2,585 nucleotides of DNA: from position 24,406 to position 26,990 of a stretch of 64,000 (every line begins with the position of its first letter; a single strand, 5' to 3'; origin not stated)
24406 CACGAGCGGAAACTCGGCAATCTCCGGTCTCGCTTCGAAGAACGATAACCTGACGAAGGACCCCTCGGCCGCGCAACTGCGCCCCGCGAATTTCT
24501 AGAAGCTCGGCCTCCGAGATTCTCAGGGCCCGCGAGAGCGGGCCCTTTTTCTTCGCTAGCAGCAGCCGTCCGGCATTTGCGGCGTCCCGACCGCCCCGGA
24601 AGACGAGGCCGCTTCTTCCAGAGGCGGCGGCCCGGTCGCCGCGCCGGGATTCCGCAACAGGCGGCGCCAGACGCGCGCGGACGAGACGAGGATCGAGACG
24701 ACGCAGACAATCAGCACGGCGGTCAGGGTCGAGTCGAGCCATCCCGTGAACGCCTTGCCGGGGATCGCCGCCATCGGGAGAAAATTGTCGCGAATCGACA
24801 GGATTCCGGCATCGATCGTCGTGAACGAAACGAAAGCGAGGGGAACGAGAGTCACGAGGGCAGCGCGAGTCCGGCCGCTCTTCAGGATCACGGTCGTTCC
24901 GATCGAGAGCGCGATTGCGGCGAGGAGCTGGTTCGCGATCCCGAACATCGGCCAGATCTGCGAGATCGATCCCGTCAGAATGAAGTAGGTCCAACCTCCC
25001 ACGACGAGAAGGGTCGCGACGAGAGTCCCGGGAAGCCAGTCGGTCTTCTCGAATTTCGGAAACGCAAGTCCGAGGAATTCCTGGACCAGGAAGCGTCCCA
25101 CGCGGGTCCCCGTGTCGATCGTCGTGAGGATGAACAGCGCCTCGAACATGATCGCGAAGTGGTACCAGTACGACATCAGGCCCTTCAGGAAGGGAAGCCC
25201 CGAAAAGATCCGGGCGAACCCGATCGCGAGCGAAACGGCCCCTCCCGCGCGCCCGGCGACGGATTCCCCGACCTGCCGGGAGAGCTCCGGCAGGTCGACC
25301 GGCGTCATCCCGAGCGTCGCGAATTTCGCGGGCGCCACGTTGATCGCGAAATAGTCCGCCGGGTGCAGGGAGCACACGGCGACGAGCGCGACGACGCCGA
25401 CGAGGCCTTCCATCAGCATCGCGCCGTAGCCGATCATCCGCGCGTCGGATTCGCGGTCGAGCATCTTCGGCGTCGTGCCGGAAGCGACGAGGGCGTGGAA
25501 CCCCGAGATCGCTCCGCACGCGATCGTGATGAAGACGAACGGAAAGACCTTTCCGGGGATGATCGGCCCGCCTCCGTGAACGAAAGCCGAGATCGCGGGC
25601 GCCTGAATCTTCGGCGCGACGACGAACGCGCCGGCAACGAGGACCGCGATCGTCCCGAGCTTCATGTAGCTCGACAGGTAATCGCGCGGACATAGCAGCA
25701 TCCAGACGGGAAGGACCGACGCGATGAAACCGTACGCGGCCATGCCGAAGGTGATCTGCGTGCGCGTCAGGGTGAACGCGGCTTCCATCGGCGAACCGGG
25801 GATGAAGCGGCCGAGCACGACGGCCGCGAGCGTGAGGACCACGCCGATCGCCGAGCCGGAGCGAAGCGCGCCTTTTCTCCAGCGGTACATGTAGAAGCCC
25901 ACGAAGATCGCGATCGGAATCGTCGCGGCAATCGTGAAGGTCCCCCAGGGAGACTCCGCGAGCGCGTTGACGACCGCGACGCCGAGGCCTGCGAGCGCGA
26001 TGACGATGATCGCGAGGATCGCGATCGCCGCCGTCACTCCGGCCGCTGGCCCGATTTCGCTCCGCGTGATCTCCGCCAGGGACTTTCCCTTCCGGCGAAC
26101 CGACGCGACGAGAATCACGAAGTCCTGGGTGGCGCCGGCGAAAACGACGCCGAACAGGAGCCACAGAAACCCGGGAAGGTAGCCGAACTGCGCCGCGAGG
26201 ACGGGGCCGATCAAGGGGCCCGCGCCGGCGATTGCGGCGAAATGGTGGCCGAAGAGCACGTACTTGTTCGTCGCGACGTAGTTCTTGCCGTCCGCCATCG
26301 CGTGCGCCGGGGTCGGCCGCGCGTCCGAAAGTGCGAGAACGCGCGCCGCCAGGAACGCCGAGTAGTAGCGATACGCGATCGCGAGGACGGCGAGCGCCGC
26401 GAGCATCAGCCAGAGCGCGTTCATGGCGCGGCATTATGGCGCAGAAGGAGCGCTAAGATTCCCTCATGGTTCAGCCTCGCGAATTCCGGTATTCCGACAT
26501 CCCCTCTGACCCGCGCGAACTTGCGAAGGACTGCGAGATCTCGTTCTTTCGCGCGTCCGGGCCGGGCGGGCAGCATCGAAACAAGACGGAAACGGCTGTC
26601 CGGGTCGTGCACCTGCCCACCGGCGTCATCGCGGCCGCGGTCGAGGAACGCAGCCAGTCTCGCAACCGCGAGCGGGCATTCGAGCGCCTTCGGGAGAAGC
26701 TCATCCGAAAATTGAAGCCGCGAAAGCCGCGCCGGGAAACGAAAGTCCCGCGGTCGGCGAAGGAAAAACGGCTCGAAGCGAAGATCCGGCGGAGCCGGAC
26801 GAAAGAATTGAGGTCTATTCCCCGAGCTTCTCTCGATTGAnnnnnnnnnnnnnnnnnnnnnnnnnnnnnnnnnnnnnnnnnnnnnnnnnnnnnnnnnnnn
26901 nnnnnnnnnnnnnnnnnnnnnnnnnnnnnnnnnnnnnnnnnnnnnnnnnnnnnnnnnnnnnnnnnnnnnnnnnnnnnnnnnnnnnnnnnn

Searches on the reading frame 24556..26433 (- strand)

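Call 28: search_protein_families(library=pfam, proteins=[window:24556-26433:-], max_evalue=0.001)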
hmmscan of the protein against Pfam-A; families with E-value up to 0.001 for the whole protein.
window:24556-26433:- (625 aa): 1 family
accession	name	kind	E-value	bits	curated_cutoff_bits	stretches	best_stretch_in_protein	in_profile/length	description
PF02554.20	CstA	-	6.9e-211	702.2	27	1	5-542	1-560/560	Carbon starvation protein CstA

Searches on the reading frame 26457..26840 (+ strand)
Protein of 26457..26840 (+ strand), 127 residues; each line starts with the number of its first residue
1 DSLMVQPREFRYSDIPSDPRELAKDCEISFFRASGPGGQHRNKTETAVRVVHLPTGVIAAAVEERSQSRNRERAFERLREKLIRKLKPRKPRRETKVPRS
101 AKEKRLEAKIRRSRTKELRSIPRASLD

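Call 28: search_protein_families(library=pfam, proteins=[window:26457-26840:+], max_evalue=0.001)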
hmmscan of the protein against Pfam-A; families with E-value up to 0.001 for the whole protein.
window:26457-26840:+ (127 aa): 1 family
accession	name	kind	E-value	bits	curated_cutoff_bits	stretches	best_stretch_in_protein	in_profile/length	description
PF00472.26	RF-1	-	2.1e-26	92.6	35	1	24-119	10-116/116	RF-1 domain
